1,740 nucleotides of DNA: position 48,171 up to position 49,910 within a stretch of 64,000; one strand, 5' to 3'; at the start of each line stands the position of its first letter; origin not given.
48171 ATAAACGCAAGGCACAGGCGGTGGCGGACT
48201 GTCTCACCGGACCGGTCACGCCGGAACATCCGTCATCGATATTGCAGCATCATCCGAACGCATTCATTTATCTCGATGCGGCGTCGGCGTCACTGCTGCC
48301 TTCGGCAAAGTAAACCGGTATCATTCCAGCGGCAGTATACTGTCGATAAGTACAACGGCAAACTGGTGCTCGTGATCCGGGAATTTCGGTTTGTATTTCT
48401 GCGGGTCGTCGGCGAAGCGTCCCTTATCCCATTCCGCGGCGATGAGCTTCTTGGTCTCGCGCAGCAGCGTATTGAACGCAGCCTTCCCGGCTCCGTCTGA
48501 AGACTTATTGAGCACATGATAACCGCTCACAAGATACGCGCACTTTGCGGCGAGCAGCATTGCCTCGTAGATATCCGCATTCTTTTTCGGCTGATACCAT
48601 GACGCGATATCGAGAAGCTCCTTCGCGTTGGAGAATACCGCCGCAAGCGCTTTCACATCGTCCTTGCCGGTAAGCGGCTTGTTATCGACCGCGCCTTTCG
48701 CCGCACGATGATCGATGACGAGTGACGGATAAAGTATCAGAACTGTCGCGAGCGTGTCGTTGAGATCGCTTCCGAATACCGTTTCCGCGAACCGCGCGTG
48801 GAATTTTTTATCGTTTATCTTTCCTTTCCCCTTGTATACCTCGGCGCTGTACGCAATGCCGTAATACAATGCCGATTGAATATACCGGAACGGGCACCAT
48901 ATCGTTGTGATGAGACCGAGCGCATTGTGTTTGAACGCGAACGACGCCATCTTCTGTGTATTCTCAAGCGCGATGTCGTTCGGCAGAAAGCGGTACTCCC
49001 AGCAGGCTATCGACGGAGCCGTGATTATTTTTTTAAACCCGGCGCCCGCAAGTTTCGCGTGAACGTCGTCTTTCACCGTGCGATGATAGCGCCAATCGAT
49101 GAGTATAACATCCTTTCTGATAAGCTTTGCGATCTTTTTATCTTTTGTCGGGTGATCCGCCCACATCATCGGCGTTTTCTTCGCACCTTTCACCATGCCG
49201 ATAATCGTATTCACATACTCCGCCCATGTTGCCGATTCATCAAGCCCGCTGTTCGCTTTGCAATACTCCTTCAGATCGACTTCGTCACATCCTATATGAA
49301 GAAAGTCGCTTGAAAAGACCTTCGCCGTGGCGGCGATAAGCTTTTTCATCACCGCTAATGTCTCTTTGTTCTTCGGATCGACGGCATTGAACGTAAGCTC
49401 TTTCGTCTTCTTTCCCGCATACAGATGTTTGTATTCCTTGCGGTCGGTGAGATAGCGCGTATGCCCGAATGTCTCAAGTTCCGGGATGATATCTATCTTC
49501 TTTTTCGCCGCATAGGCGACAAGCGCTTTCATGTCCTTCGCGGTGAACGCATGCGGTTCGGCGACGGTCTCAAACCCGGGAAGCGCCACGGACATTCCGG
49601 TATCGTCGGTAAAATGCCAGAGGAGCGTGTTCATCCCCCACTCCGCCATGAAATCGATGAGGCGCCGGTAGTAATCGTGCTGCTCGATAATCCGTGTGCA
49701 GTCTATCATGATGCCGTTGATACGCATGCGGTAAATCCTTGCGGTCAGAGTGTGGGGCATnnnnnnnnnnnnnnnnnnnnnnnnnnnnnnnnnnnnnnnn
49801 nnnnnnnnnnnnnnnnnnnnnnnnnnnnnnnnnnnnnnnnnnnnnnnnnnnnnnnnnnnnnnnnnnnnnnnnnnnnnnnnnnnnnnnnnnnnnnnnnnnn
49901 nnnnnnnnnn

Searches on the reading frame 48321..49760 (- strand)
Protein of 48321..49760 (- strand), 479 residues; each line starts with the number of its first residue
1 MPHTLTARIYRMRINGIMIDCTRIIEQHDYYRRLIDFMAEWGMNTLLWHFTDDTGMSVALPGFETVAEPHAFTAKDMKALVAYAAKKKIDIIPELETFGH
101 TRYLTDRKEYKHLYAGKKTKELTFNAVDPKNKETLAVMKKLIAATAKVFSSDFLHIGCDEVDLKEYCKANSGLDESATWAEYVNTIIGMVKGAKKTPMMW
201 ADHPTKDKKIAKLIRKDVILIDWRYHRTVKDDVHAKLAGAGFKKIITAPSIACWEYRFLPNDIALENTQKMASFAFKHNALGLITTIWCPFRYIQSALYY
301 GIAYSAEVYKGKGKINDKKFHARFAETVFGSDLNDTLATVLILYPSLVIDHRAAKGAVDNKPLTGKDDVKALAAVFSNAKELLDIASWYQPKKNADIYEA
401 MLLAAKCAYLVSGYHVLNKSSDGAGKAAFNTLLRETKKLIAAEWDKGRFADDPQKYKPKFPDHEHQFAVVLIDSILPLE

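Call 16: find_encoding_contigs(protein=window:48321-49760:-, flank=3000, max_places=6)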
Protein window:48321-49760:- (479 aa): 1 contig read that carries it; 1 place shown.
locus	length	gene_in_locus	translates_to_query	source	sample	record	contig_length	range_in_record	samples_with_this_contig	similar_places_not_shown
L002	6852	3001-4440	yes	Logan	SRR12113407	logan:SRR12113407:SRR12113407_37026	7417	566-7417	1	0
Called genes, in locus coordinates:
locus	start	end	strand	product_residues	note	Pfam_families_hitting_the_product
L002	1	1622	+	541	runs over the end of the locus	PF02203:TarH, PF12729:4HB_MCP_1, PF00015:MCPsignal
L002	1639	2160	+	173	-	PF01584:CheW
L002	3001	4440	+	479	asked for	PF00728:Glyco_hydro_20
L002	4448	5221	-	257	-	PF01182:Glucosamine_iso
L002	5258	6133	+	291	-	PF10114:PocR, PF12833:HTH_18, PF00165:HTH_AraC (weak)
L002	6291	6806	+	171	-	PF13581:HATPase_c_2 (weak)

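Call 19: find_homologous_proteins(query=window:48321-49727:-, max_evalue=1e-20)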
Query window:48321-49727:- (468 aa): 166 proteins with E <= 1e-20 among 8000 candidates; the best 120 are listed.
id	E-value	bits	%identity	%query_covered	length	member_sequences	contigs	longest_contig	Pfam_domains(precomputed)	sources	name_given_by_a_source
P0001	0.0e+0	1073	100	100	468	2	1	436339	PF00728.29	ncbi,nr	ncbi:MAG: family 20 glycosylhydrolase [Spirochaetes bacterium]|nr:family 20 glycosylhydrolase [Spiro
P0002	3.1e-205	700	66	99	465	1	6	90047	PF00728.29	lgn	-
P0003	8.4e-195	666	62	99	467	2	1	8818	PF00728.29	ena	-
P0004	1.3e-181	623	57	99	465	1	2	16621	PF00728.29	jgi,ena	-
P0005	2.5e-162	559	52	100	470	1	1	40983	PF00728.29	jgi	jgi:hypothetical protein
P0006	3.5e-161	555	52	100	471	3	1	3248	PF00728.29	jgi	-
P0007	8.9e-156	537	50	99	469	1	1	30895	PF00728.29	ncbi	ncbi:family 20 glycosylhydrolase [Verrucomicrobiota bacterium]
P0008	4.9e-155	535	51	99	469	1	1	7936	PF00728.29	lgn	-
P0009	1.2e-153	530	51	99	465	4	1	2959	PF00728.29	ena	-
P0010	3.9e-153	529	50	99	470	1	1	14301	PF00728.29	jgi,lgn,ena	-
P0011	5.9e-151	521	49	99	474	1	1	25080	PF00728.29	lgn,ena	-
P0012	6.8e-151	521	50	99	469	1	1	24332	PF00728.29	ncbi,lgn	-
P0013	6.9e-151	521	51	99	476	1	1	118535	PF00728.29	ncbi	-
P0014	2.3e-150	519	50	99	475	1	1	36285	PF00728.29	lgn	-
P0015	9.4e-147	508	47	99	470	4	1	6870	PF00728.29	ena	-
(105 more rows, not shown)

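Call 23: find_encoding_contigs(protein=P0002, flank=10000, max_places=6)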
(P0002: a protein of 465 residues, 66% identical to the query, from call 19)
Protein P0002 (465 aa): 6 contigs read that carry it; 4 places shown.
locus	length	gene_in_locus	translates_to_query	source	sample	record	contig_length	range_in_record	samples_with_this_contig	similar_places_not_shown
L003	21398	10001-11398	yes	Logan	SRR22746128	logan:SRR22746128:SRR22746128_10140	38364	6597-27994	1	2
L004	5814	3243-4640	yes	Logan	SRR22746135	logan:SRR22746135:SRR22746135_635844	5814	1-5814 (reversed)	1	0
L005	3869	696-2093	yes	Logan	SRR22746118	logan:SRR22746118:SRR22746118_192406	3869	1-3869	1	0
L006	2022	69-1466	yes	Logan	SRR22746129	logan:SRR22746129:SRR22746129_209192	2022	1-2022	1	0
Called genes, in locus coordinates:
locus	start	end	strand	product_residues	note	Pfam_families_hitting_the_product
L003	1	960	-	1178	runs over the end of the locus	PF13385:Laminin_G_3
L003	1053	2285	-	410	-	PF13377:Peripla_BP_3, PF00165:HTH_AraC (faint), PF12833:HTH_18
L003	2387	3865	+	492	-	PF01120:Alpha_L_fucos, PF16757:Fucosidase_C (weak)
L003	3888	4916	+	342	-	PF00248:Aldo_ket_red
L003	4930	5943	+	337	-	PF08240:ADH_N, PF16912:Glu_dehyd_C, PF00107:ADH_zinc_N, PF13602:ADH_zinc_N_2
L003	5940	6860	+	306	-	PF04909:Amidohydro_2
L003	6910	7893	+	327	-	PF00392:GntR (weak), PF00532:Peripla_BP_1, PF13407:Peripla_BP_4, PF13377:Peripla_BP_3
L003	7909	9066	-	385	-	PF01545:Cation_efflux, PF16916:ZT_dimer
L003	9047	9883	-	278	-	-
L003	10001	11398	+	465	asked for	PF00728:Glyco_hydro_20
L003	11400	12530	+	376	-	PF00389:2-Hacid_dh, PF02826:2-Hacid_dh_C, PF11890:DUF3410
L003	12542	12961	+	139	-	-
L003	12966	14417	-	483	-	PF01966:HD (weak)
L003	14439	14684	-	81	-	PF02609:Exonuc_VII_S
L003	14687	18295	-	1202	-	PF11028:TMEM260_N, PF07719:TPR_2 (faint)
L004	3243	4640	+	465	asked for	PF00728:Glyco_hydro_20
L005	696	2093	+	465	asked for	PF00728:Glyco_hydro_20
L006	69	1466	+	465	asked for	PF00728:Glyco_hydro_20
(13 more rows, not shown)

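Call 24: find_encoding_contigs(protein=P0003, flank=10000, max_places=4)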
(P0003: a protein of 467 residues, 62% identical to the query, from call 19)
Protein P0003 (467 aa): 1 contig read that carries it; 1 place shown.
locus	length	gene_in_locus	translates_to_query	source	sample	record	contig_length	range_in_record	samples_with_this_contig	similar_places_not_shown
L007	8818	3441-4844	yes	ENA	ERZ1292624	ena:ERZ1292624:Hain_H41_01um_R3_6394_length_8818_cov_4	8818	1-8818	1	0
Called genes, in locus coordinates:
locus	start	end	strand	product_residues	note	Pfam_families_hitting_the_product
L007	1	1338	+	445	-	?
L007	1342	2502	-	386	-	PF01545:Cation_efflux, PF16916:ZT_dimer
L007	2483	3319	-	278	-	-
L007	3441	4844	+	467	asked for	PF00728:Glyco_hydro_20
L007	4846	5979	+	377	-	PF00389:2-Hacid_dh, PF02826:2-Hacid_dh_C, PF11890:DUF3410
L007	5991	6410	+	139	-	-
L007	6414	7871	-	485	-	PF01966:HD (weak)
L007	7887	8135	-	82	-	PF02609:Exonuc_VII_S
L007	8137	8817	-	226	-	?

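Call 34: find_encoding_contigs(protein=P0001, flank=1000, max_places=4)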
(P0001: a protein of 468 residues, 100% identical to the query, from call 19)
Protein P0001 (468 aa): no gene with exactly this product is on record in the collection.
